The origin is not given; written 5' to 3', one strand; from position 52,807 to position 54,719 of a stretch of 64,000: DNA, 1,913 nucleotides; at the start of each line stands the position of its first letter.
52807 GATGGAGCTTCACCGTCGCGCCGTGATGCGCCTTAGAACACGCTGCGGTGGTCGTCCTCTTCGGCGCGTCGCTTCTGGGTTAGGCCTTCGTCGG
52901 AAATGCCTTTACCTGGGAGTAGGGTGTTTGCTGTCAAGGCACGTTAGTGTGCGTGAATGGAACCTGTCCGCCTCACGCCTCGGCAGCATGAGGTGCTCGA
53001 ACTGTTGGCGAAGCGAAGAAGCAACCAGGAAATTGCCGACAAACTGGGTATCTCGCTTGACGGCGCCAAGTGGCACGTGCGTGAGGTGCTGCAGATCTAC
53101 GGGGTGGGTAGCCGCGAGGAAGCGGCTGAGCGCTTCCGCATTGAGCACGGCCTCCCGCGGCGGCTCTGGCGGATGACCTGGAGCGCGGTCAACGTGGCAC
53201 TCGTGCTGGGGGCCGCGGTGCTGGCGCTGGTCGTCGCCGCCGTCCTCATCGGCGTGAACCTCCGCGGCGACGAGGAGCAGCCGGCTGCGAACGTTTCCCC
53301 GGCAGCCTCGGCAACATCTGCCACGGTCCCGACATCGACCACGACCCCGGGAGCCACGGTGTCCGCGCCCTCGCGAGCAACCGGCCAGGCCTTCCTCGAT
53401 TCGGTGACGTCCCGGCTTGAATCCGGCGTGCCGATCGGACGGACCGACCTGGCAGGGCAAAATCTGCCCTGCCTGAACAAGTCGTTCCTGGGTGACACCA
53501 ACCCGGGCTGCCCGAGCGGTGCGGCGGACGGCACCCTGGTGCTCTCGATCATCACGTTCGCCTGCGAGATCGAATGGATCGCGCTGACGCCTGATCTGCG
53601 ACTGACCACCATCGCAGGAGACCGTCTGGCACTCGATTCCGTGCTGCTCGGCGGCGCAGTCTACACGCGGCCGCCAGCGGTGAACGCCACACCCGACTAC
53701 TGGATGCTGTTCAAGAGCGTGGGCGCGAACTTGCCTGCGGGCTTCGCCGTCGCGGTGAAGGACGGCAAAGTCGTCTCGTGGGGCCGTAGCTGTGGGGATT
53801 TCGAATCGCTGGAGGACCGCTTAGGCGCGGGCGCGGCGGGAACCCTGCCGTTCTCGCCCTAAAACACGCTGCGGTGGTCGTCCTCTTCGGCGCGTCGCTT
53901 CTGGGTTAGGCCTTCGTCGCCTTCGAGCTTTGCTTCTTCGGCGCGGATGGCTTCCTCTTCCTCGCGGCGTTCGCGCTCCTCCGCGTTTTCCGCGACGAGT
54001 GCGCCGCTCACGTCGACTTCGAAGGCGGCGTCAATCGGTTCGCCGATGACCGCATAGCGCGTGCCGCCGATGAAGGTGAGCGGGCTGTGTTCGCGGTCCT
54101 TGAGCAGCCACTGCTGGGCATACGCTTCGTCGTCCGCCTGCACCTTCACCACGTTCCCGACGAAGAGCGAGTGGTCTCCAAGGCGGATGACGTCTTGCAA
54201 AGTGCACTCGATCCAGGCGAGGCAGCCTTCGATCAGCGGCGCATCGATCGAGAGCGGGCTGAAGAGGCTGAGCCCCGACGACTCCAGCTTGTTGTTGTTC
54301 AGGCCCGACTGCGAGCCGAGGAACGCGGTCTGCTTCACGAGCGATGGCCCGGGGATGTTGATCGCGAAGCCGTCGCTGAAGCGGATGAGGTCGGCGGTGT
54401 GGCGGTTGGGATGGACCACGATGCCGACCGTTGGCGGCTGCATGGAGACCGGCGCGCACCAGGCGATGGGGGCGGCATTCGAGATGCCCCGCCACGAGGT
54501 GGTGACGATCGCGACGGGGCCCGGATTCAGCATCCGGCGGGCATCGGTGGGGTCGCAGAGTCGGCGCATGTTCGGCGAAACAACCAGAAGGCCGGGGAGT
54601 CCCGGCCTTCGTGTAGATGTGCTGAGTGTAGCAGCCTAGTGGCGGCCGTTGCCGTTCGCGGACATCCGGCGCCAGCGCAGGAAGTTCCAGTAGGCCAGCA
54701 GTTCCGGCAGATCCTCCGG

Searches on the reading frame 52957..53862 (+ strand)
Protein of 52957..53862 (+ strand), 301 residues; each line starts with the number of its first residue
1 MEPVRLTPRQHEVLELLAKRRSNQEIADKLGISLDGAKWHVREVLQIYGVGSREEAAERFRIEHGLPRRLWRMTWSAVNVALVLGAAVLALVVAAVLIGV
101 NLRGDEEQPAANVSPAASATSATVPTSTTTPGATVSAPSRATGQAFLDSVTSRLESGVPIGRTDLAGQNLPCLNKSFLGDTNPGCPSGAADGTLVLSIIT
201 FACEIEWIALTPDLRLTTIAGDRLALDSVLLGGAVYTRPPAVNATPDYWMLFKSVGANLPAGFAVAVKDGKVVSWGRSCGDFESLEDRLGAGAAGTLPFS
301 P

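Call 3: search_protein_families(library=pfam, proteins=[window:52957-53862:+], max_evalue=0.1)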
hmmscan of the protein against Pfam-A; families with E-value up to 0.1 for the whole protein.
window:52957-53862:+ (301 aa): 7 families
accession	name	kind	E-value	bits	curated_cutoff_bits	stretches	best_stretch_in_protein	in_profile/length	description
PF00196.25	GerE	-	4.3e-09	36.3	23.5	1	6-57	3-54/57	Bacterial regulatory proteins, luxR family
PF13412.12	HTH_24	-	0.00093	19.2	21.9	1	10-43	5-40/48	Winged helix-turn-helix DNA-binding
PF08281.18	Sigma70_r4_2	-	0.001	19.1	25.7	1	5-34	10-40/54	Sigma-70, region 4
PF11837.13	INV_N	-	0.012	16.6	27.8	1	70-128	19-75/109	Beta-fructofuranosidase, N-terminal domain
PF04545.22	Sigma70_r4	-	0.014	15.3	24.1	1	5-34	4-34/50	Sigma-70, region 4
PF13384.12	HTH_23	-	0.035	14.4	24.6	0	12-33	9-30/50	Homeodomain-like domain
PF21827.1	New_glue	-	0.049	13.8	31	1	89-143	7-51/94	New glue protein family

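Call 4: search_protein_families(library=ncbifam, proteins=[window:52957-53862:+], max_evalue=0.1)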
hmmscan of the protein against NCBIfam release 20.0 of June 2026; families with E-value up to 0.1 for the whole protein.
window:52957-53862:+ (301 aa): 19 families
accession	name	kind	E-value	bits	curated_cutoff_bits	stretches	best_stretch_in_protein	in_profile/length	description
NF047785.1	respo_reg_MadR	equivalog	1.9e-08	33.9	300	1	5-56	148-199/209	MadR family response regulator transcription factor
NF007935.0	PRK10651.1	equivalog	2e-06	27.1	250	1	5-57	155-207/216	two-component system response regulator NarL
NF052445.1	RespRegMctR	equivalog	8.6e-06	25.3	300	1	4-66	143-204/205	two-component system response regulator MctR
TIGR03020.2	EpsA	equivalog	1.8e-05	24.5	170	1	6-60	191-245/247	XrtB/PEP-CTERM-associated transcriptional regulator EpsA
NF003420.0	PRK04841.1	equivalog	3e-05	22.2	537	1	6-58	839-891/903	HTH-type transcriptional regulator MalT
NF007708.0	PRK10403.1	equivalog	0.00026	20.5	343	1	6-57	154-205/215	nitrate/nitrite response regulator protein NarP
NF052366.1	photon_PedR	equivalog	0.00075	19.6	120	1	6-47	3-44/74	photosynthetic electron transport-dependent transcriptional regulator PedR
NF052375.1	antisigma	equivalog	0.0025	17.8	100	1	68-147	78-152/217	anti-sigma factor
NF007505.1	PRK10100.1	equivalog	0.0034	17.1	250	1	3-56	142-195/204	biofilm master transcriptional regulator CsgD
NF041830.1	RR_TF_ErdR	exception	0.0079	15.9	390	1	6-57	151-202/213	response regulator transcription factor ErdR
NF011896.0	PRK15369.1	equivalog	0.0081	15.8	242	1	4-41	148-185/211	two component system response regulator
TIGR02937.1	sigma70-ECF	superfamily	0.012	15.2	42.9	1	5-35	117-148/165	sigma-70 family RNA polymerase sigma factor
NF038083.1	CU044_5270_fam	subfamily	0.023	14.5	100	1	57-129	7-76/284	CU044_5270 family protein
TIGR03541.1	reg_near_HchA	equivalog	0.024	14.2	215.6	1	5-56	171-222/232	PA1136 family autoinducer-binding transcriptional regulator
NF041673.1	transregRamA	equivalog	0.044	12.8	500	1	5-59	218-272/280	acetate metabolism transcriptional regulator RamA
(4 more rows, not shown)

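Call 40: find_homologous_proteins(query=window:52957-53862:+)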
Query window:52957-53862:+ (301 aa): 32 proteins with E <= 0.001 among 8000 candidates.
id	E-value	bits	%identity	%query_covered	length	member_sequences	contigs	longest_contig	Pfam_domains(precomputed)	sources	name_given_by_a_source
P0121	1.3e-100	355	58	99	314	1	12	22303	PF00196.26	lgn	-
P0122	1.4e-100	354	58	99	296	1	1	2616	PF00196.26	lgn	-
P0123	1.1e-97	345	58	99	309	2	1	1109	PF00196.26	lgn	-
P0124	1.1e-96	342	56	97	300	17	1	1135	PF00196.26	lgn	-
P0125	5.8e-96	339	59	99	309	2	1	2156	PF00196.26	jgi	jgi:DNA-binding CsgD family transcriptional regulator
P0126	4.4e-95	336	99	54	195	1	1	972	PF00196.26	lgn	-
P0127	1.8e-85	305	54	95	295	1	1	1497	PF00196.26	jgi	jgi:hypothetical protein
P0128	5.3e-84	300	55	93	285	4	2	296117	-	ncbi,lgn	-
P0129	6.3e-78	280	49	93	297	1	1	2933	-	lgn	-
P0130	7.8e-72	260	49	97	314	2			PF00196.26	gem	-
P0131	2.7e-63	232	43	97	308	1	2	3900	PF00196.26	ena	-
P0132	2.9e-63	232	45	97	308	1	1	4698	PF00196.26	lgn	-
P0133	4.2e-61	225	50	79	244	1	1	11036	-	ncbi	-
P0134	7.6e-45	171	39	97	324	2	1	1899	PF00196.26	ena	-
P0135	2.0e-39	154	38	92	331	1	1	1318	PF00196.26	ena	-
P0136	1.7e-23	101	46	36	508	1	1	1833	PF00196.26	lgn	-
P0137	7.0e-22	96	62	23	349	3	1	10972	PF00196.26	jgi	jgi:DNA-binding CsgD family transcriptional regulator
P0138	1.1e-19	89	46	46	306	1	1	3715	PF10502.15,PF00196.26,PF08281.19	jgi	jgi:signal peptidase I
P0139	3.7e-19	87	69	22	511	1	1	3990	PF00196.26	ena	-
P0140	1.8e-18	85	49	34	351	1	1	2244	PF00196.26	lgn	-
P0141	9.3e-17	79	62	25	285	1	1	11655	PF10502.15,PF00196.26,PF08281.19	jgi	jgi:signal peptidase I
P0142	1.0e-15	76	57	23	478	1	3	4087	PF00196.26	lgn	-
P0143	4.7e-15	74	54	24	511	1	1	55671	PF00196.26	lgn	-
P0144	1.6e-14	72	54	22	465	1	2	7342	PF00196.26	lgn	-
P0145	1.6e-14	72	45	39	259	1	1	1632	PF00196.26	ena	-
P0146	3.2e-14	71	64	19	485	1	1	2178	PF00196.26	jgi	jgi:DNA-binding CsgD family transcriptional regulator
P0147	1.5e-13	69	52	23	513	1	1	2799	PF00196.26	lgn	-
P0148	7.6e-13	66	63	17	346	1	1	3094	PF00196.26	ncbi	ncbi:MAG: LuxR C-terminal-related transcriptional regulator, partial [Dehalococcoidia bacterium]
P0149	1.1e-12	66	43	43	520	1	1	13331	PF26549.1,PF00930.28,PF00196.26,PF26550.2,PF07676.19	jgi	jgi:Tol biopolymer transport system component/DNA-binding CsgD family transcriptional regulator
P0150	6.7e-12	63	55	23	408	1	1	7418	PF10648.16,PF00196.26,PF10646.15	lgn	-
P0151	4.9e-11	60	46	31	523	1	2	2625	PF00196.26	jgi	-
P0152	2.2e-10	58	37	40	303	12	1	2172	PF00196.26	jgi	-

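Call 66: find_encoding_contigs(protein=P0121, flank=3000, max_places=3)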
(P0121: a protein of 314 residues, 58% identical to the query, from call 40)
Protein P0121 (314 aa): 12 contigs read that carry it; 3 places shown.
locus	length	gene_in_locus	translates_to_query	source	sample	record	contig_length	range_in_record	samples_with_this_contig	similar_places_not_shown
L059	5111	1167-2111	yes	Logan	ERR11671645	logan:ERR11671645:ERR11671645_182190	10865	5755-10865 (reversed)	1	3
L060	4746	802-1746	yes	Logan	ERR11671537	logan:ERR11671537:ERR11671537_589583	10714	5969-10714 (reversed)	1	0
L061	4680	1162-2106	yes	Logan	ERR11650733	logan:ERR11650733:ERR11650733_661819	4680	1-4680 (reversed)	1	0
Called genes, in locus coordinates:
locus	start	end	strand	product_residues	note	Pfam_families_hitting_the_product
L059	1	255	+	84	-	?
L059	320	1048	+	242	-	PF02616:SMC_ScpA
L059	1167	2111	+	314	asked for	PF00196:GerE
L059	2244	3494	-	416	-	-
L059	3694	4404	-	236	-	PF01613:Flavin_Reduct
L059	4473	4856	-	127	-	PF13560:HTH_31, PF12844:HTH_19 (weak), PF01381:HTH_3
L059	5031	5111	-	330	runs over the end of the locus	PF00389:2-Hacid_dh, PF02826:2-Hacid_dh_C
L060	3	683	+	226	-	?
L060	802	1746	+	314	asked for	PF00196:GerE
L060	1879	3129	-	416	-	-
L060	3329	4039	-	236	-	PF01613:Flavin_Reduct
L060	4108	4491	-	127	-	PF13560:HTH_31, PF12844:HTH_19 (weak), PF01381:HTH_3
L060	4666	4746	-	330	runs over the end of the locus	PF00389:2-Hacid_dh, PF02826:2-Hacid_dh_C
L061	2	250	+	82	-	?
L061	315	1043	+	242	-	PF02616:SMC_ScpA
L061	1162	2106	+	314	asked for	PF00196:GerE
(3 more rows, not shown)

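Call 71: predict_structure(alignment_id=A5)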
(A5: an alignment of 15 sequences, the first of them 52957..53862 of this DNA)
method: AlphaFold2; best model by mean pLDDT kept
length: 301 residues; sequences in the alignment: 15
mean_pLDDT: 78.6   pTM: 0.53
mean pLDDT of the five models: 78.6, 76.8, 76.0, 75.3, 73.2
residues with pLDDT >= 90: 113; 70-90: 114; 50-70: 33; < 50: 41
segments of 3 or more residues with pLDDT < 50: 73-75, 102-131, 294-301
pLDDT, mean of each block of 10 residues (from residue 1): 85 94 96 96 94 91 80 53 68 73 40 36 37 77 92 91 93 77 89 93 81 79 86 83 91 81 92 90 80 49 40
secondary structure, 60 per line:
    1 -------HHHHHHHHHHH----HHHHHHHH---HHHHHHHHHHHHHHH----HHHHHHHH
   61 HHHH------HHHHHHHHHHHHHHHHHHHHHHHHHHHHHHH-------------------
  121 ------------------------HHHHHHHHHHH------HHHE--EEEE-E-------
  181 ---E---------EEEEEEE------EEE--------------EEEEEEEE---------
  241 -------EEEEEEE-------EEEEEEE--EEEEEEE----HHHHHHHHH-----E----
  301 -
elements in order: H8-18 H23-30 H34-48 H53-64 H71-101 H145-155 E168-171 E194-200 E207-209 E224-231 E248-254 E262-268 E271-277 H282-290
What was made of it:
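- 52957..53862 (+): Gene D. No GRP arm, GerE HTH at aa 6-57, transmembrane helix at aa 71-101, Ser/Thr/Pro-rich linker at aa 102-131, alpha/beta domain at aa 145-290 with 4 invariant Cys. AF2 model with pLDDT 78.6 (call 71).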

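Call 73: fold_search(model_id=the predicted structure, library=pdb)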
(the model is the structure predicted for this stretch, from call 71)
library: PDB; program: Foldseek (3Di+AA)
matches with E <= 10: 605; with E <= 0.001: 9
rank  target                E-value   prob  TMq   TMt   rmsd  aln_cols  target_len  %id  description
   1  4wt0_A                8.1e-05  1.00  0.19  0.82   1.6        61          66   48  Crystal structure of the DNA binding domains of LiaRD191N from E. faecalis (released 2015-05-06)
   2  4wul_A                1.2e-04  1.00  0.19  0.84   1.5        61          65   48  Crystal structure of E. faecalis DNA binding domain LiaRD191N complexed with 26bp DNA (released 2015-05-06)
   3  4wul_B                2.3e-04  1.00  0.19  0.85   1.6        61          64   48  Crystal structure of E. faecalis DNA binding domain LiaRD191N complexed with 26bp DNA (released 2015-05-06)
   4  4wu4_A                2.6e-04  1.00  0.19  0.80   1.6        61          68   48  Crystal structure of E. faecalis DNA binding domain LiaRD191N complexed with 22bp DNA (released 2015-05-06)
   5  4wsz_A                3.5e-04  1.00  0.19  0.82   1.6        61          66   48  Crystal structure of the DNA binding domains of wild type LiaR from E. faecalis (released 2015-05-06)
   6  5hev_A                3.9e-04  1.00  0.19  0.27   1.6        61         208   44  Crystal Structure of the beryllofluoride-activated LiaR from Enterococcus faecium (released 2016-11-16)
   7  5hev_C                4.2e-04  1.00  0.21  0.29   2.3        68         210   40  Crystal Structure of the beryllofluoride-activated LiaR from Enterococcus faecium (released 2016-11-16)
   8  7ve5_A                6.0e-04  1.00  0.19  0.82   1.6        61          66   39  C-terminal domain of VraR (released 2022-05-18)
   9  7ve4                  8.7e-04  1.00  0.19  0.79   2.1        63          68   38  C-terminal domain of VraR (released 2022-05-18)
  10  5hev_B                1.4e-03  1.00  0.19  0.27   1.7        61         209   44  Crystal Structure of the beryllofluoride-activated LiaR from Enterococcus faecium (released 2016-11-16)
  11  1fse_D                2.3e-03  1.00  0.20  0.81   2.4        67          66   33  CRYSTAL STRUCTURE OF THE BACILLUS SUBTILIS REGULATORY PROTEIN GERE (released 2001-03-21)
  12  7x1k_B                2.8e-03  1.00  0.19  0.78   1.8        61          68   41  Crystal structure of the flagellar expression regulator DegU from Listeria monocytogenes (released 2022-08-10)
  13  7r3g_A                3.3e-03  1.00  0.20  0.25   2.0        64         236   28  PROSS optimitzed variant of RhlR (75 mutations) in complex with the synthetic antagonist mBTL (released 2022-12-14)
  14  7x1k_A                3.3e-03  1.00  0.19  0.76   1.9        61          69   41  Crystal structure of the flagellar expression regulator DegU from Listeria monocytogenes (released 2022-08-10)
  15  1je8_A                3.5e-03  1.00  0.20  0.85   1.7        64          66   34  Two-Component response regulator NarL/DNA Complex: DNA Bending Found in a High Affinity Site (released 2002-09-27)
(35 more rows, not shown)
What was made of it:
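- On LuxR/GerE HTH superfamily (Pfam PF00196): The D HTH matches LiaR, VraR, NarL and GerE at 1.5-2.4 A rmsd (call 73).
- Closest known: NarL / LiaR / VraR / GerE DNA-binding domains. Same: The D HTH superposes at about 1.5 A rmsd with up to 48% identity (call 73).
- It matches the D HTH to LiaR, VraR, NarL and GerE (call 73). The HTH is closest to DNA-bound LiaR and NarL structures, with up to 48% identity (call 73).
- Tried and rejected: The 50 listed PDB hits are all HTH matches (call 73).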

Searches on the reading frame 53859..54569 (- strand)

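Call 18: search_protein_families(library=pfam, proteins=[window:53859-54569:-], max_evalue=0.001)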
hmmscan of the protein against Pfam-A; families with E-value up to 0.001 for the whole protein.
window:53859-54569:- (236 aa): 1 family
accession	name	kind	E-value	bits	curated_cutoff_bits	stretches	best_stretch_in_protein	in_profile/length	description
PF01613.24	Flavin_Reduct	-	3.8e-32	112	27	1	16-163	5-141/153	Flavin reductase like domain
